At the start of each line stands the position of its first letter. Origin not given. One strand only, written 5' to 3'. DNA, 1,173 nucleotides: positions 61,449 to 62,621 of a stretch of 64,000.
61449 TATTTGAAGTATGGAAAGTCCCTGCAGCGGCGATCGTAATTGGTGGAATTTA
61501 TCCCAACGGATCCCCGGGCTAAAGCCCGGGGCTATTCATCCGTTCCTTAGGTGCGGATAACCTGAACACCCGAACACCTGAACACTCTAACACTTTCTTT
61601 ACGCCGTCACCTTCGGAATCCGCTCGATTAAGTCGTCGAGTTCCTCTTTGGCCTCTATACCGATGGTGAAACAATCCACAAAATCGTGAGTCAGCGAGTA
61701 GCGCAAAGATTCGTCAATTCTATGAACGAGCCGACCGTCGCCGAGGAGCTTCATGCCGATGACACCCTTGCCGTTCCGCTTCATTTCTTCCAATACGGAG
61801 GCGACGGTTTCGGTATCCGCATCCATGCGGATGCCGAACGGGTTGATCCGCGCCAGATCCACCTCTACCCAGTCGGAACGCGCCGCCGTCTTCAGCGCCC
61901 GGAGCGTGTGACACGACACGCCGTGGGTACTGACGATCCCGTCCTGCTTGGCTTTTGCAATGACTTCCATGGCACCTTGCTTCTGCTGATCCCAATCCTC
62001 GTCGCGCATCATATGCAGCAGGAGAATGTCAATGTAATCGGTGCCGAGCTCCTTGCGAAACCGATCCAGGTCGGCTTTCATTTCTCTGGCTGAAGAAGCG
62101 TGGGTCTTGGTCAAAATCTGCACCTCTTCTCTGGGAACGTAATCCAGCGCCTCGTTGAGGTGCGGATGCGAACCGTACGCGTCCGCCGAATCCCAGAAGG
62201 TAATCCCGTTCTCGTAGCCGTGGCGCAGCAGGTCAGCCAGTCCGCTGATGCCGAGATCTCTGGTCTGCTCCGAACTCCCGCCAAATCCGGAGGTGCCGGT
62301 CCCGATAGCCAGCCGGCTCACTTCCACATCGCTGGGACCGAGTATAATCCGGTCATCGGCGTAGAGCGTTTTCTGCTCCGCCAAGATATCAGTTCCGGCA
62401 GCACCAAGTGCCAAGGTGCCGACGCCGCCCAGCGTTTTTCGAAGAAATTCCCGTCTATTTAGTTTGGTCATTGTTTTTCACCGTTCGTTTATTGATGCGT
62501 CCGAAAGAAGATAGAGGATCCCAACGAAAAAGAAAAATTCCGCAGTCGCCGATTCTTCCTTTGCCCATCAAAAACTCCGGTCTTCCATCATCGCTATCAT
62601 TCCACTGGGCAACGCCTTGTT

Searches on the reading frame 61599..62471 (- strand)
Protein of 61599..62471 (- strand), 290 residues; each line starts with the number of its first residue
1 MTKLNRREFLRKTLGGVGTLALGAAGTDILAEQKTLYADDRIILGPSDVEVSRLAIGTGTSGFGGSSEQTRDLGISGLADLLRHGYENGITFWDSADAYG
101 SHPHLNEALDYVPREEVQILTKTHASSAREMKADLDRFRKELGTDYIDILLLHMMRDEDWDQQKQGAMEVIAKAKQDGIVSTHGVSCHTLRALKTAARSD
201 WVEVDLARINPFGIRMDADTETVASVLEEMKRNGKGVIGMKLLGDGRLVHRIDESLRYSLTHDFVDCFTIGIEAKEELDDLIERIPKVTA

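Call 35: find_encoding_contigs(protein=window:61599-62471:-, flank=10000, max_places=3)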
Protein window:61599-62471:- (290 aa): 4 contigs read that carry it; 2 places shown.
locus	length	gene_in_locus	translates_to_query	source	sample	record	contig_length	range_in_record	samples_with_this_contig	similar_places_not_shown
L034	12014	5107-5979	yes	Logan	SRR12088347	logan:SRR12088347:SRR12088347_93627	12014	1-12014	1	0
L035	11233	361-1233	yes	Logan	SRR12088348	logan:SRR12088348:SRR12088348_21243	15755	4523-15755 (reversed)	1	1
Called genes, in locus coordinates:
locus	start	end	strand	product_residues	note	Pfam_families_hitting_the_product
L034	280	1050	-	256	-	PF18962:Por_Secre_tail, PF13860:FlgD_ig (weak)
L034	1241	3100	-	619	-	-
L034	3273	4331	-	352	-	-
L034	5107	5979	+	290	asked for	PF00248:Aldo_ket_red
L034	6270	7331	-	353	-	PF03590:AsnA, PF00152:tRNA-synt_2 (faint)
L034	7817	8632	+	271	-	PF01578:Cytochrom_C_asm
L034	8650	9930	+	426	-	PF05201:GlutR_N, PF01488:Shikimate_DH, PF00745:GlutR_dimer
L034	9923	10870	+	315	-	PF01379:Porphobil_deam, PF03900:Porphobil_deamC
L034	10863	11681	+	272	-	PF02602:HEM4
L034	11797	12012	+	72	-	?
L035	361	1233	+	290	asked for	PF00248:Aldo_ket_red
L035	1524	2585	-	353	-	PF03590:AsnA, PF00152:tRNA-synt_2 (faint)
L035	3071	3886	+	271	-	PF01578:Cytochrom_C_asm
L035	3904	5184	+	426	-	PF05201:GlutR_N, PF01488:Shikimate_DH, PF00745:GlutR_dimer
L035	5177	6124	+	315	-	PF01379:Porphobil_deam, PF03900:Porphobil_deamC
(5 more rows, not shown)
